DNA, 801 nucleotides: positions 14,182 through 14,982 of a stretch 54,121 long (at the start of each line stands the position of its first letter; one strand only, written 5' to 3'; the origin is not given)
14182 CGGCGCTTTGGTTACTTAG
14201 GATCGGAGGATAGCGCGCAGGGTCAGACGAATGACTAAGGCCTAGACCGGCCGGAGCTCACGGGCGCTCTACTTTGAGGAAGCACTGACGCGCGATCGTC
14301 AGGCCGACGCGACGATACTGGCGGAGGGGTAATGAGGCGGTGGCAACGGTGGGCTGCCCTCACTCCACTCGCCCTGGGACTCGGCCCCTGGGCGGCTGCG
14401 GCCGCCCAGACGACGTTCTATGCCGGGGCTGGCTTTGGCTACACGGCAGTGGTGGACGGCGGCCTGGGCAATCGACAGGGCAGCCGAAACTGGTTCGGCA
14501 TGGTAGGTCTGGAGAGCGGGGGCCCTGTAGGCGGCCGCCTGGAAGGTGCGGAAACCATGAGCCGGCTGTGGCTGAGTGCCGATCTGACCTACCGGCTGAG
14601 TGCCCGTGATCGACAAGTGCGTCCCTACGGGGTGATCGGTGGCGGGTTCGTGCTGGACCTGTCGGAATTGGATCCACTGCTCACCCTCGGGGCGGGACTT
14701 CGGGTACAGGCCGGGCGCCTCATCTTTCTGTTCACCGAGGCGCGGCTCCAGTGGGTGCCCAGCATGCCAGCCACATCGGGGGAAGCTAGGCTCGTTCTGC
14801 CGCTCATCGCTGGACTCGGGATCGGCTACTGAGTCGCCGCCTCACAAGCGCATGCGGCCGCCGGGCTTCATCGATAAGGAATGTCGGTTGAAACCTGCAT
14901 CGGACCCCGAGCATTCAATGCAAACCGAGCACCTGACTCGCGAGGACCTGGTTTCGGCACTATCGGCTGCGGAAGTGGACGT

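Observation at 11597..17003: Proximal-to-distal decay gradient of attC sites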

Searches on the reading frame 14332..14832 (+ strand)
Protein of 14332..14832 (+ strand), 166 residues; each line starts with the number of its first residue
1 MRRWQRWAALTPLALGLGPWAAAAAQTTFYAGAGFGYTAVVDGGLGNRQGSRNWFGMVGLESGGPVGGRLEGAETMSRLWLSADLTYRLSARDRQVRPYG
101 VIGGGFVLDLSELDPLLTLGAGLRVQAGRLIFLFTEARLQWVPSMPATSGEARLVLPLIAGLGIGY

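Call 14: search_protein_families(library=pfam, proteins=[window:14332-14832:+], max_evalue=0.01)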
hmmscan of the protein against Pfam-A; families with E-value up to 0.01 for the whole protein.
window:14332-14832:+ (166 aa): 0 families

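Call 78: search_protein_families(library=pfam, proteins=[window:14332-14832:+], max_evalue=1)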
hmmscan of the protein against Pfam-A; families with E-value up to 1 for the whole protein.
window:14332-14832:+ (166 aa): 1 family
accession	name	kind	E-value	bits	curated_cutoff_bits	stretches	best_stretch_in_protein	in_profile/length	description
PF13505.12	OMP_b-brl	-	0.033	14.8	28.7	1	13-74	4-66/175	Outer membrane protein beta-barrel domain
